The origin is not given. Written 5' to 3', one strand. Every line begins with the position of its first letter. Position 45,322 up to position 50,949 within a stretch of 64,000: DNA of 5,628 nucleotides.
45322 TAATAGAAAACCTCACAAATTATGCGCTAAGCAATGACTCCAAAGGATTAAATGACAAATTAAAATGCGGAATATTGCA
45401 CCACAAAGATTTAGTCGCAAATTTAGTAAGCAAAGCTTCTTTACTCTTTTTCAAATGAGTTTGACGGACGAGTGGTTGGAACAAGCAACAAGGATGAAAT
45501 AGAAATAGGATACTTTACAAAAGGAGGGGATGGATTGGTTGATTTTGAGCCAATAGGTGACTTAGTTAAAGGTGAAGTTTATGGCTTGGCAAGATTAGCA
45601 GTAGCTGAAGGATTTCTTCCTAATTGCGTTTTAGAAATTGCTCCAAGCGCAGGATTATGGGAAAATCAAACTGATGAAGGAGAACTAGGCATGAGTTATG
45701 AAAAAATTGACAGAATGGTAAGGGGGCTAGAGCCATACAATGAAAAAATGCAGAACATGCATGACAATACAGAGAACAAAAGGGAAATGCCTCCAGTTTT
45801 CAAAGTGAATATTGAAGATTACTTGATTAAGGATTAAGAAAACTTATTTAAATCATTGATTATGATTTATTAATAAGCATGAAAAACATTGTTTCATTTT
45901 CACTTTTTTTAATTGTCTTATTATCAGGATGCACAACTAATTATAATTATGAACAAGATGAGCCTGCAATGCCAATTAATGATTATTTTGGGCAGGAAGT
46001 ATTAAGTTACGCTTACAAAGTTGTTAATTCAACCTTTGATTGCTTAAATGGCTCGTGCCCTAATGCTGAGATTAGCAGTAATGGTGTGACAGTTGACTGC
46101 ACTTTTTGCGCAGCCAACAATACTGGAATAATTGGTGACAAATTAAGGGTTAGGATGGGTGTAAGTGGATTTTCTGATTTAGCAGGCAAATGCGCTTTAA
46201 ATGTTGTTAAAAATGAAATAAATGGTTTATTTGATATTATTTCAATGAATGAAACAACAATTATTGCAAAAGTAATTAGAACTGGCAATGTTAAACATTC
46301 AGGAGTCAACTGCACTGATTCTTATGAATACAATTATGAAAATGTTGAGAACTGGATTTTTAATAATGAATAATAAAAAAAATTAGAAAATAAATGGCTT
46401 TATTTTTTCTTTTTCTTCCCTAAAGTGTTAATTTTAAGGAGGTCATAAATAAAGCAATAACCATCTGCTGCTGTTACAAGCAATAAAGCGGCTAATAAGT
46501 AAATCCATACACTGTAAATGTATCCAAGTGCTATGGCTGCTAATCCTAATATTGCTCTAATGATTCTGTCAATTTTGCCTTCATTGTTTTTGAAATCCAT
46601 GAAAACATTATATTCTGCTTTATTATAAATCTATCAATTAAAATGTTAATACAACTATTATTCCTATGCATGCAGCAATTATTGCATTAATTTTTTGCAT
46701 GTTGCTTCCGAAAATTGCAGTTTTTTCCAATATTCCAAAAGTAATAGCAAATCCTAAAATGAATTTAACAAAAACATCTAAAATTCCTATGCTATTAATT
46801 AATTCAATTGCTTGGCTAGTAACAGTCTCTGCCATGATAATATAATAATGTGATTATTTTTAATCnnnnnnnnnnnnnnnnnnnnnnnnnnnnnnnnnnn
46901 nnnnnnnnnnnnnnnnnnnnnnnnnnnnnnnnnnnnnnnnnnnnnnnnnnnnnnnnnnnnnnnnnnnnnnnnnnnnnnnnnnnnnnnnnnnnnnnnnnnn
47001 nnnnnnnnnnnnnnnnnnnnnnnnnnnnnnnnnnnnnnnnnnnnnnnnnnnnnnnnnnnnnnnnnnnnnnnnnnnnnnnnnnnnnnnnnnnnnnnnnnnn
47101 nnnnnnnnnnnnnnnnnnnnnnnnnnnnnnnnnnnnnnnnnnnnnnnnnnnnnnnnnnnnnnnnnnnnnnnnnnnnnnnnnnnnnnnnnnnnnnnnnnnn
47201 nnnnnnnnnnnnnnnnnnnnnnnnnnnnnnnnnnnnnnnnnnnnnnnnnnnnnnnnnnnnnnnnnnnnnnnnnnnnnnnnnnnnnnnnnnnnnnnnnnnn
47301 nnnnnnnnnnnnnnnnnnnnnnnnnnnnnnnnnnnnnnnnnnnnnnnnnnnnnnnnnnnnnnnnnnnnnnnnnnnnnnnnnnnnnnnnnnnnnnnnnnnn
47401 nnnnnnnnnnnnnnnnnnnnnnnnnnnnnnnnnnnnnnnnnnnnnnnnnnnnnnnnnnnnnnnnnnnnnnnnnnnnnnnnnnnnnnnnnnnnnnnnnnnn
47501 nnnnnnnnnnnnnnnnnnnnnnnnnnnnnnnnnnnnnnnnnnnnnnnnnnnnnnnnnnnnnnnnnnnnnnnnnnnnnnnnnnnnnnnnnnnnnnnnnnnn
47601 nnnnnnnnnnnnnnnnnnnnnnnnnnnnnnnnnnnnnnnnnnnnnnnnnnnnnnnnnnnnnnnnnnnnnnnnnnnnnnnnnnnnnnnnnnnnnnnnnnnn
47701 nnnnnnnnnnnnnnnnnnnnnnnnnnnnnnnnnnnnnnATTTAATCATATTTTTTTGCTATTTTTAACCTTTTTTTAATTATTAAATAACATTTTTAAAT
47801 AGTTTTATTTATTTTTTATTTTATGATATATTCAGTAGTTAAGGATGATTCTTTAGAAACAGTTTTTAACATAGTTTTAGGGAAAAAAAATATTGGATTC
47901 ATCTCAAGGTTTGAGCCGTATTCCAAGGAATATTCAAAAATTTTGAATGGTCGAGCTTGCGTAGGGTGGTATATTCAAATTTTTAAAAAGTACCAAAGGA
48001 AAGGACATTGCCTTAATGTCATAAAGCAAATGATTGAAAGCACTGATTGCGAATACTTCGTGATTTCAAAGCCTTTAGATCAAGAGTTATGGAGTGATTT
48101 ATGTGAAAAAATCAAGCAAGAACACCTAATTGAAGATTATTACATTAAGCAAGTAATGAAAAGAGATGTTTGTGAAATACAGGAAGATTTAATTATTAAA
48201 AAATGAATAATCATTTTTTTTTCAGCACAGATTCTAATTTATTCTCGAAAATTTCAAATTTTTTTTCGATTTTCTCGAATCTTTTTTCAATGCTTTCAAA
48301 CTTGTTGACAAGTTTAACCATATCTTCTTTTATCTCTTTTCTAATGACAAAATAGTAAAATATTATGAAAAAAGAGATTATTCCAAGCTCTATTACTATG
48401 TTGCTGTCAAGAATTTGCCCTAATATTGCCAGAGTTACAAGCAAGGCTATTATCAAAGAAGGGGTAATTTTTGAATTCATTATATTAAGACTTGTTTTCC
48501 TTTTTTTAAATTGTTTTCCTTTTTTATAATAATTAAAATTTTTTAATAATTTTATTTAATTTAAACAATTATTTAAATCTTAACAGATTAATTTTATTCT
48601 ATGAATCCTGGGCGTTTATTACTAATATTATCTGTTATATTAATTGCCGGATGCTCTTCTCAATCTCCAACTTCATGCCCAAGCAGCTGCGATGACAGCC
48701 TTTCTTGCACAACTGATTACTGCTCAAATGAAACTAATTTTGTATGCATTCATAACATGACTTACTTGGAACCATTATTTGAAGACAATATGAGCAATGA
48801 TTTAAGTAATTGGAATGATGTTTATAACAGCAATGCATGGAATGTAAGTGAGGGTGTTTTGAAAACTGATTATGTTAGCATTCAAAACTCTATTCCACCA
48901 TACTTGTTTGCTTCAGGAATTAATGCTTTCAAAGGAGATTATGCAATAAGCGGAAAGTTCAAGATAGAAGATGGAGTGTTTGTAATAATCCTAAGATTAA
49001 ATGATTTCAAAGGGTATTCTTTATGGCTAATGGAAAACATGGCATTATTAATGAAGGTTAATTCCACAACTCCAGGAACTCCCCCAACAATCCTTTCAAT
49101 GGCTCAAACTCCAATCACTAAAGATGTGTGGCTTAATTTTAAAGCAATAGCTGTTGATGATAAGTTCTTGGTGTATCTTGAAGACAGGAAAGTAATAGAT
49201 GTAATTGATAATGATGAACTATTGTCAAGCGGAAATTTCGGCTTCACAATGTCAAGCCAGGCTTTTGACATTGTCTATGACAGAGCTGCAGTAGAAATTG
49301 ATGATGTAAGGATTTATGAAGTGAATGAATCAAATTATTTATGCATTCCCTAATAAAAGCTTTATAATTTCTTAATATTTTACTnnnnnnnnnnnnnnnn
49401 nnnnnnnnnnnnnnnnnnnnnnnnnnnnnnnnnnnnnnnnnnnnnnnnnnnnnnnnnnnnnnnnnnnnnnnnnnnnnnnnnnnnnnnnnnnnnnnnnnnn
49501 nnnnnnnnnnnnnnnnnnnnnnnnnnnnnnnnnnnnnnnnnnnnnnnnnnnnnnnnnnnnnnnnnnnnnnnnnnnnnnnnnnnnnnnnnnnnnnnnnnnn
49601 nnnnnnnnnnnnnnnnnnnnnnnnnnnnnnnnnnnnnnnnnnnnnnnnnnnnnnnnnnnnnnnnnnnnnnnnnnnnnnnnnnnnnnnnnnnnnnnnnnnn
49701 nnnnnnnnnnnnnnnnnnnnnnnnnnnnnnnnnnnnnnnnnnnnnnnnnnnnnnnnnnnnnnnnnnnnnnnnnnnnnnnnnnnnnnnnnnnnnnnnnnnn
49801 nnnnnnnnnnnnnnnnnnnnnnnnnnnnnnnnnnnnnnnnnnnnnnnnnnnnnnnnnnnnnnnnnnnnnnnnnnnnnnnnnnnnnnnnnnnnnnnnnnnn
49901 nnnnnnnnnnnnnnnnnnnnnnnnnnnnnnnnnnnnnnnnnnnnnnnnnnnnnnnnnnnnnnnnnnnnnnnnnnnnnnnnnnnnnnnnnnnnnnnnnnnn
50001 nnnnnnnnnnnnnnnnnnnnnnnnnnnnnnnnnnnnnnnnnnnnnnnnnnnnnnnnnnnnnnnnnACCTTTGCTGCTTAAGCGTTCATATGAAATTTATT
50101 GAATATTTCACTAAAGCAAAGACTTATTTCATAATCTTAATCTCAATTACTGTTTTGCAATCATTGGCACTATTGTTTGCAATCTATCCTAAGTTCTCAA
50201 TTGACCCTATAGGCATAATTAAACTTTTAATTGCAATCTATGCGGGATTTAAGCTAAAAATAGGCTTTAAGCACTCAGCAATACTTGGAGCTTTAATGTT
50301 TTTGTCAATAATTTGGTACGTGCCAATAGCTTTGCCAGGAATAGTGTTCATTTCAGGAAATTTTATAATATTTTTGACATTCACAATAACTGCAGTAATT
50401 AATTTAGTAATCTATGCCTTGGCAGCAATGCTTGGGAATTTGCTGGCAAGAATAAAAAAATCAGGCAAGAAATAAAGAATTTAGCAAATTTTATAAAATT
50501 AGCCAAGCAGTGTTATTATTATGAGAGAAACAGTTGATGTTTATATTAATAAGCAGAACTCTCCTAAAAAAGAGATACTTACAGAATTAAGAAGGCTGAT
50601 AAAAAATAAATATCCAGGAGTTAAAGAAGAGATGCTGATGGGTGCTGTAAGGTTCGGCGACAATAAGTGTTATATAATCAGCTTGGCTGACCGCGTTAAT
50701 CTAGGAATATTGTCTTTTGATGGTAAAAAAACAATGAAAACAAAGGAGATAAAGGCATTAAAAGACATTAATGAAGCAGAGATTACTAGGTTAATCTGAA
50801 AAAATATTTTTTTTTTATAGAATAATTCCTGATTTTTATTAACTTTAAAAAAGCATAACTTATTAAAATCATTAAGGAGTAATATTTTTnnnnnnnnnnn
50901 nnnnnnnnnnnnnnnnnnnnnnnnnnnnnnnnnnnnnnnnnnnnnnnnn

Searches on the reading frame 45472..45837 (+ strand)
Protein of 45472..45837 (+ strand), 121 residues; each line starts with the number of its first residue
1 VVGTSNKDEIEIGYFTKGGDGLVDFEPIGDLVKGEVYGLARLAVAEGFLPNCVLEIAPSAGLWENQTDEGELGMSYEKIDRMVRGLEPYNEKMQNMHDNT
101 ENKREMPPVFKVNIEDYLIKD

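Call 58: search_protein_families(library=pfam, max_evalue=0.01, proteins=[window:45472-45837:+])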
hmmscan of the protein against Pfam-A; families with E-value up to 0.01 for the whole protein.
window:45472-45837:+ (121 aa): 1 family
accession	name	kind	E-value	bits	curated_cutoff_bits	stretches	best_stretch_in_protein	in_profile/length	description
PF02540.23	NAD_synthase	-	6.5e-26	91.4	21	1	2-102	125-220/242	NAD synthase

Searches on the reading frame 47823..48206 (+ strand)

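Call 58: search_protein_families(library=pfam, max_evalue=0.01, proteins=[window:47823-48206:+])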
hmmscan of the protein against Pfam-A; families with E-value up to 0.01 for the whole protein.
window:47823-48206:+ (127 aa): 1 family
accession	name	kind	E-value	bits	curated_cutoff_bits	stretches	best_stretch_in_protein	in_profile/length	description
PF18983.5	DUF5717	-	0.00011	22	25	1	45-107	66-128/306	Family of unknown function (DUF5717)C-terminal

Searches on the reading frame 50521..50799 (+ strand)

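Call 58: search_protein_families(library=pfam, max_evalue=0.01, proteins=[window:50521-50799:+])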
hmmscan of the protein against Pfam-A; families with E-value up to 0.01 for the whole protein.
window:50521-50799:+ (92 aa): 2 families
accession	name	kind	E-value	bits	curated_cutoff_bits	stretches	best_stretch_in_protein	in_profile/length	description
PF08818.16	DUF1801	-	1.9e-05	25.4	27.2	1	16-92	1-81/85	Domain of unknown function (DU1801)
PF18899.5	DUF5655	-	0.0011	19.4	24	1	6-75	2-69/109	Domain of unknown function (DUF5655)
